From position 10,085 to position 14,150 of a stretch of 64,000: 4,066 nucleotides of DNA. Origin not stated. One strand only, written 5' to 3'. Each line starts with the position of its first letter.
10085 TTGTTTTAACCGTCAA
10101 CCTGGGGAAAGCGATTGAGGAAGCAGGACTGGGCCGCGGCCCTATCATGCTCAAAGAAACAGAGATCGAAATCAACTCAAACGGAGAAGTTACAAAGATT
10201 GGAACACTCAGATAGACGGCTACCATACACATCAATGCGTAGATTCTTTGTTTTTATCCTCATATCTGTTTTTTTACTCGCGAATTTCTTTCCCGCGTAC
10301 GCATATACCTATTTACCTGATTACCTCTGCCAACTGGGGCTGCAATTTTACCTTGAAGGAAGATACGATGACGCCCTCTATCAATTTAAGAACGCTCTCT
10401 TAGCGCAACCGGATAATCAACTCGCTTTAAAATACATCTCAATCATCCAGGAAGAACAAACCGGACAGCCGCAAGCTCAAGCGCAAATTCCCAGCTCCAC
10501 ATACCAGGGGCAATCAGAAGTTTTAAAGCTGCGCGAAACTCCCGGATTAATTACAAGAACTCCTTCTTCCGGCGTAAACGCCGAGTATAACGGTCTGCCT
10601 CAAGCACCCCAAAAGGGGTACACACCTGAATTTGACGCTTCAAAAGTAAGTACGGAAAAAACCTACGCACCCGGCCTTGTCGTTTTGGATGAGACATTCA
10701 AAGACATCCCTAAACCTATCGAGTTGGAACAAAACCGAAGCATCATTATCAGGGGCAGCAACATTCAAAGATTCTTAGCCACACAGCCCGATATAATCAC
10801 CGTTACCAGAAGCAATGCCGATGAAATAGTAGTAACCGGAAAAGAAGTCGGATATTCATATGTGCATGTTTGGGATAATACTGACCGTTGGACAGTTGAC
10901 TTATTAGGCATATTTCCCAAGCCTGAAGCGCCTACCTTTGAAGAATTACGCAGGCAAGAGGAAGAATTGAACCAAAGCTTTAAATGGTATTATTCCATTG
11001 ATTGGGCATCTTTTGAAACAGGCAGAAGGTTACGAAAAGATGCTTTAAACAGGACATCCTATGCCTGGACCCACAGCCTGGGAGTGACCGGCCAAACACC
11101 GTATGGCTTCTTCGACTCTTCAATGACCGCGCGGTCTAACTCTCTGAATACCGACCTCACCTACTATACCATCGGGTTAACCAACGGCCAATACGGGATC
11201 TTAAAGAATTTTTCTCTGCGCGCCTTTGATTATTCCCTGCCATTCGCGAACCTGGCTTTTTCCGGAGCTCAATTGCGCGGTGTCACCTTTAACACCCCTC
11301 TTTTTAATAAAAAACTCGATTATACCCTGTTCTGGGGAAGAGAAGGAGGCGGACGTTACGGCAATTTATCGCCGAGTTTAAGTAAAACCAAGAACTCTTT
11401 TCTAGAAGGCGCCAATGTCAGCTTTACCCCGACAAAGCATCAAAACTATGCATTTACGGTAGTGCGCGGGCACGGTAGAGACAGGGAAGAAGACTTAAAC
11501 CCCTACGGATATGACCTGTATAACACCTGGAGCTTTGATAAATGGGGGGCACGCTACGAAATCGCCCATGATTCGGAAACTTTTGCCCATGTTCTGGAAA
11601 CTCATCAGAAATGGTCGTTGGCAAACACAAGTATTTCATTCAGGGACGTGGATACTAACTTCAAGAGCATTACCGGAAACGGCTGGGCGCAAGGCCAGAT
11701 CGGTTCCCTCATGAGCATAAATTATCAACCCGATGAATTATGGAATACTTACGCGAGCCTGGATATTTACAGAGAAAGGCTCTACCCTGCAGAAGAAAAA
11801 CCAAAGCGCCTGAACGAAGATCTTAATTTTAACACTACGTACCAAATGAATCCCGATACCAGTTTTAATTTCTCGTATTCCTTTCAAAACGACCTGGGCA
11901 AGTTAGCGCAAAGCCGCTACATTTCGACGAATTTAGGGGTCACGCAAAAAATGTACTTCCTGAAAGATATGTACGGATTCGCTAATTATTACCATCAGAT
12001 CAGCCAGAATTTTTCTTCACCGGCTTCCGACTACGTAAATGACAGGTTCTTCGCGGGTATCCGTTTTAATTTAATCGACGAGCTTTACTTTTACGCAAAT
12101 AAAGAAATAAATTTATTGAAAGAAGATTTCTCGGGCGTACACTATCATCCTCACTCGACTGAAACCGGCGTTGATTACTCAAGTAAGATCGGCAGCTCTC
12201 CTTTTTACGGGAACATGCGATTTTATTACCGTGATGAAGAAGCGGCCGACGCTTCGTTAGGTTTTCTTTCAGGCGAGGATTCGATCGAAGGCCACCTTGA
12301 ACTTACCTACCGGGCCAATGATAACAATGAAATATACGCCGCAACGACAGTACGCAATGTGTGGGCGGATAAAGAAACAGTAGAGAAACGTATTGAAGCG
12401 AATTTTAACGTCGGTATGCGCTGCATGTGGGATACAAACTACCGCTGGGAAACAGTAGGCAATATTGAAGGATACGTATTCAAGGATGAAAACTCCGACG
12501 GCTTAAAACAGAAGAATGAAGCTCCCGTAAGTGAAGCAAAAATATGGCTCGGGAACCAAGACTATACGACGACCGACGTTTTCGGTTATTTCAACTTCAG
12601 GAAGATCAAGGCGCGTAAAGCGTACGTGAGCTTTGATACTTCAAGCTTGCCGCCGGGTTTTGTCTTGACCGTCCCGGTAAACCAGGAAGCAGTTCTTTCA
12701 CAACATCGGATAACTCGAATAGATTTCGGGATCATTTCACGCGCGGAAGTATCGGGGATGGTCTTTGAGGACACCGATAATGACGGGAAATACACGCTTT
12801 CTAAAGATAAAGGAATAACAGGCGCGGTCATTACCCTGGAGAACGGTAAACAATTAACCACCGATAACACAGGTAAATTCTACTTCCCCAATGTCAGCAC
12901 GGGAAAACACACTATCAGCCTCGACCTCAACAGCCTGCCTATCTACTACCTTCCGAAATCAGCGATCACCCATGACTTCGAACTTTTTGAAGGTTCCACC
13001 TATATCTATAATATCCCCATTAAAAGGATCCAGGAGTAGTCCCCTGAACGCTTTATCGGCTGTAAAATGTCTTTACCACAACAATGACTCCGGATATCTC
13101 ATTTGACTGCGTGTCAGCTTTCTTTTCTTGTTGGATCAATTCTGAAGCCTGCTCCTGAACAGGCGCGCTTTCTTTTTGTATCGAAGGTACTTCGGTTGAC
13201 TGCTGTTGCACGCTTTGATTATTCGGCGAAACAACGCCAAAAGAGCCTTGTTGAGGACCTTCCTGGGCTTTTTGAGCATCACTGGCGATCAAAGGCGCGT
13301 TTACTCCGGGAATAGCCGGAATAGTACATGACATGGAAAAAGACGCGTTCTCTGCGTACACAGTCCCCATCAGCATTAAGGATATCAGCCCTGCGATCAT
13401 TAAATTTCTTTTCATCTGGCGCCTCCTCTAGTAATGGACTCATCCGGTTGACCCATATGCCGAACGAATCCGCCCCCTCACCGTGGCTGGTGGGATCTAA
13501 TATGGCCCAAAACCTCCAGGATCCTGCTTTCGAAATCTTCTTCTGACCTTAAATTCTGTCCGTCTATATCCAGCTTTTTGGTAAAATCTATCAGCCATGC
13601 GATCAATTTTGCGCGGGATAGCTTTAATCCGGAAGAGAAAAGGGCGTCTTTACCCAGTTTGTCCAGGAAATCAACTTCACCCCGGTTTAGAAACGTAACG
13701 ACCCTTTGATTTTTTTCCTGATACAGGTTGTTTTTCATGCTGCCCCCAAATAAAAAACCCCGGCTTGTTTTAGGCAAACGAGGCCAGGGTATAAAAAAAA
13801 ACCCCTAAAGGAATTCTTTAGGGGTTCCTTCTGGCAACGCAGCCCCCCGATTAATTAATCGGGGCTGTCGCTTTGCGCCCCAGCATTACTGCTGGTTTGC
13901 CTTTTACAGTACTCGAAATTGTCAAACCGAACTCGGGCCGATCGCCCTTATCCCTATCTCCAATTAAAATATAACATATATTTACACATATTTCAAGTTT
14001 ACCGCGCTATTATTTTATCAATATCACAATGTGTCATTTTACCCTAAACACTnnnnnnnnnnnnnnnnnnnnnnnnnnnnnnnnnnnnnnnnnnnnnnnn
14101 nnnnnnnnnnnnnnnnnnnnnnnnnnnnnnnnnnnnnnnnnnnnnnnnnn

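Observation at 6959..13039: Four-gene secreted operon resembling an archaic (SCPU-type) chaperone-usher pilus system but with a non-canonical outer-membrane component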

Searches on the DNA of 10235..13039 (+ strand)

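Call 47: search_rna_families(sources=[L006, L013, L017, L019, L020, L024, L047, L072, L003, L009, L004, L060, L061, L063, L069], threshold=gathering)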
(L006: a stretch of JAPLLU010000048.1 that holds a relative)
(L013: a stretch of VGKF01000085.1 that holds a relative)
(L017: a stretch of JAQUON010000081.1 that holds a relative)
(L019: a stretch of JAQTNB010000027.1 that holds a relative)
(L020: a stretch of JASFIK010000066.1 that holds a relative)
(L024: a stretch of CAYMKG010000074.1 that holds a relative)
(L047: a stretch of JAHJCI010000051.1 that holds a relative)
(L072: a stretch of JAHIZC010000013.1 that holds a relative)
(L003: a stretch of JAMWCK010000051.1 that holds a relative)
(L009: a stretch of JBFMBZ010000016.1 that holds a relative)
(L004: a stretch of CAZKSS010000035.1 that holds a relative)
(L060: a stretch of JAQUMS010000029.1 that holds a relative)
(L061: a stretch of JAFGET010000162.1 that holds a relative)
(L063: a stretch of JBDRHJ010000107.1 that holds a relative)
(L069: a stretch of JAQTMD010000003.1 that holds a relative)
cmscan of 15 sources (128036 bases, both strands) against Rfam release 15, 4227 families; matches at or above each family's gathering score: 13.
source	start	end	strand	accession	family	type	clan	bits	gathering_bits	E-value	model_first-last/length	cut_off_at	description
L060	8813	8892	-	RF01051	c-di-GMP-I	Cis-reg; riboswitch;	CL00126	69.2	35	3.6e-11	1-87/87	no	c-di-GMP-I riboswitch aptamer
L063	8906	8979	-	RF03167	c-di-GMP-I-GGC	Cis-reg; riboswitch;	CL00126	69.2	59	5.3e-14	1-80/80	no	c-di-GMP-I-GGC riboswitch aptamer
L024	5712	5800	-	RF03167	c-di-GMP-I-GGC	Cis-reg; riboswitch;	CL00126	68.8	59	7e-14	1-80/80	no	c-di-GMP-I-GGC riboswitch aptamer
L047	3154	3227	-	RF03167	c-di-GMP-I-GGC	Cis-reg; riboswitch;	CL00126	66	59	4.5e-13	1-80/80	no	c-di-GMP-I-GGC riboswitch aptamer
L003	4220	4299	-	RF03167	c-di-GMP-I-GGC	Cis-reg; riboswitch;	CL00126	65.5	59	6.1e-13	1-80/80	no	c-di-GMP-I-GGC riboswitch aptamer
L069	3888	3964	-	RF03167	c-di-GMP-I-GGC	Cis-reg; riboswitch;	CL00126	62.8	59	3.7e-12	1-80/80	no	c-di-GMP-I-GGC riboswitch aptamer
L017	4490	4566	-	RF01051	c-di-GMP-I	Cis-reg; riboswitch;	CL00126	62.4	35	1.6e-09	1-87/87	no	c-di-GMP-I riboswitch aptamer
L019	6083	6162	-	RF01051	c-di-GMP-I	Cis-reg; riboswitch;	CL00126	62.2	35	1.9e-09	1-87/87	no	c-di-GMP-I riboswitch aptamer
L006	3903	3984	-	RF03167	c-di-GMP-I-GGC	Cis-reg; riboswitch;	CL00126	61.2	59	1e-11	1-80/80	no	c-di-GMP-I-GGC riboswitch aptamer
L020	6608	6681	-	RF01051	c-di-GMP-I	Cis-reg; riboswitch;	CL00126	59.5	35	8.3e-09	1-87/87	no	c-di-GMP-I riboswitch aptamer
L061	7163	7249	-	RF03167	c-di-GMP-I-GGC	Cis-reg; riboswitch;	CL00126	59.4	59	3.5e-11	1-80/80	no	c-di-GMP-I-GGC riboswitch aptamer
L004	8860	8956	-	RF01051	c-di-GMP-I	Cis-reg; riboswitch;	CL00126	56.2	35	5.2e-08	1-87/87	no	c-di-GMP-I riboswitch aptamer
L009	3697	3768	-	RF01051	c-di-GMP-I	Cis-reg; riboswitch;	CL00126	43.8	35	5.6e-05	1-87/87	no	c-di-GMP-I riboswitch aptamer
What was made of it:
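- On c-di-GMP-I riboswitch (RF01051 / RF03167): Homologous position in 13 of 15 loci (call 47).
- Closest known: c-di-GMP-I riboswitches next to pilus and adhesion genes. Same: The same arrangement is conserved in 13 of 15 relatives (call 47).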

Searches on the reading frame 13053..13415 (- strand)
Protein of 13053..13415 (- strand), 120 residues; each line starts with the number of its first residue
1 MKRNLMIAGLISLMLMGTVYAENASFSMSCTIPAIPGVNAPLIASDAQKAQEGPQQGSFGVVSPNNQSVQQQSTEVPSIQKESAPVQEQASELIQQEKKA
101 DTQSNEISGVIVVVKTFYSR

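Call 3: search_protein_families(library=pfam, proteins=[window:13053-13415:-], max_evalue=1)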
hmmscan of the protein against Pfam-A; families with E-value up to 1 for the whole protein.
window:13053-13415:- (120 aa): 2 families
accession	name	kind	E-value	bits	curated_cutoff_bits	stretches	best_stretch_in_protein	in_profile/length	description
PF04612.17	T2SSM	-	0.0046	17.6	27.8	1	59-110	33-86/160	Type II secretion system (T2SS), protein M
PF05324.18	Sperm_Ag_HE2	-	0.34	11.8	20.1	1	65-99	20-55/70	Sperm antigen HE2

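Call 4: search_protein_families(library=ncbifam, proteins=[window:13053-13415:-], max_evalue=1)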
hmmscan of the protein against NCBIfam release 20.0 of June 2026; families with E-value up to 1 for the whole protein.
window:13053-13415:- (120 aa): 1 family
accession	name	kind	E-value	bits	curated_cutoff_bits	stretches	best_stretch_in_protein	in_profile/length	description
NF050079.1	pilus_FilC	exception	0.044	13.1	630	1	10-118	10-107/384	putative pilus system protein FilC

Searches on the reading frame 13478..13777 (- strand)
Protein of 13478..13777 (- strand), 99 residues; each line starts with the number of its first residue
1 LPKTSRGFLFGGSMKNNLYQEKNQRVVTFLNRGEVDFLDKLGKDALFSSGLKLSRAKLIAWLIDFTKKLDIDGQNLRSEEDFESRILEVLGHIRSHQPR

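Call 3: search_protein_families(library=pfam, proteins=[window:13478-13777:-], max_evalue=1)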
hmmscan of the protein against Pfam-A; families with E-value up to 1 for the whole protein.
window:13478-13777:- (99 aa): 0 families

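Call 4: search_protein_families(library=ncbifam, proteins=[window:13478-13777:-], max_evalue=1)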
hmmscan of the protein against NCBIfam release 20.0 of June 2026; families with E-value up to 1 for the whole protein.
window:13478-13777:- (99 aa): 1 family
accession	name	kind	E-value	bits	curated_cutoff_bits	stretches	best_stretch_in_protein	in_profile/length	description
NF006617.0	PRK09184.1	subfamily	0.052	13.6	70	1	13-95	9-88/96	phosphopantetheine-binding protein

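Call 96: search_solved_structures(query=A6, max_evalue=10)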
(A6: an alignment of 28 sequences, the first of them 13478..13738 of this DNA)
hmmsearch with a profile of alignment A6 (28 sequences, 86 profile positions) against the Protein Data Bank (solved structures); distinct sequences matched with E-value up to 10: 1.
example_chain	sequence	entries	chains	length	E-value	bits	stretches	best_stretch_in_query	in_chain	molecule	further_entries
3cxj_A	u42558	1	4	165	0.36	14.1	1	15-51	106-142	Uncharacterized protein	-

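Call 98: search_protein_families(library=pfam, alignment_id=A6, max_evalue=0.1)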
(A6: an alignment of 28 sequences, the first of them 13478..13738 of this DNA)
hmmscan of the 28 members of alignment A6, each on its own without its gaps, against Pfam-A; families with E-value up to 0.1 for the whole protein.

A. member 1, window:13478-13738:- (86 aa): 0 families

B. families by the number of members that match (of 28 scanned): 6 families
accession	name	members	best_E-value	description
PF25200.1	DUF7833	7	0.00099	Family of unknown function (DUF7833)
PF14094.11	DUF4272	1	0.0043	Domain of unknown function (DUF4272)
PF18263.7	MCM6_C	1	0.0069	MCM6 C-terminal winged-helix domain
PF14941.11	OAF_N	1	0.039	Out at first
PF07830.18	PP2C_C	1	0.065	Protein serine/threonine phosphatase 2C, C-terminal domain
PF11944.13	DUF3461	1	0.07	Protein of unknown function (DUF3461)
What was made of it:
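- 13478..13738 (-): d2: very conserved 86-aa cytoplasmic protein, 22 invariant columns, function unknown. A ribbon-helix-helix-type regulator is my guess. No PDB or Pfam match (calls 96, 98).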

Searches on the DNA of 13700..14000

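Call 101: search_rna_families(source=window, start=13700, end=14000, threshold=gathering, show_alignments=1)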
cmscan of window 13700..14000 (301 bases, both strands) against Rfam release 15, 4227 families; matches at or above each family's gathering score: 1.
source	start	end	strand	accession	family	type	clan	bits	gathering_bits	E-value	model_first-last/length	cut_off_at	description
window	13829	13910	-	RF03167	c-di-GMP-I-GGC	Cis-reg; riboswitch;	CL00126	64.5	59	2.9e-15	1-80/80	no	c-di-GMP-I-GGC riboswitch aptamer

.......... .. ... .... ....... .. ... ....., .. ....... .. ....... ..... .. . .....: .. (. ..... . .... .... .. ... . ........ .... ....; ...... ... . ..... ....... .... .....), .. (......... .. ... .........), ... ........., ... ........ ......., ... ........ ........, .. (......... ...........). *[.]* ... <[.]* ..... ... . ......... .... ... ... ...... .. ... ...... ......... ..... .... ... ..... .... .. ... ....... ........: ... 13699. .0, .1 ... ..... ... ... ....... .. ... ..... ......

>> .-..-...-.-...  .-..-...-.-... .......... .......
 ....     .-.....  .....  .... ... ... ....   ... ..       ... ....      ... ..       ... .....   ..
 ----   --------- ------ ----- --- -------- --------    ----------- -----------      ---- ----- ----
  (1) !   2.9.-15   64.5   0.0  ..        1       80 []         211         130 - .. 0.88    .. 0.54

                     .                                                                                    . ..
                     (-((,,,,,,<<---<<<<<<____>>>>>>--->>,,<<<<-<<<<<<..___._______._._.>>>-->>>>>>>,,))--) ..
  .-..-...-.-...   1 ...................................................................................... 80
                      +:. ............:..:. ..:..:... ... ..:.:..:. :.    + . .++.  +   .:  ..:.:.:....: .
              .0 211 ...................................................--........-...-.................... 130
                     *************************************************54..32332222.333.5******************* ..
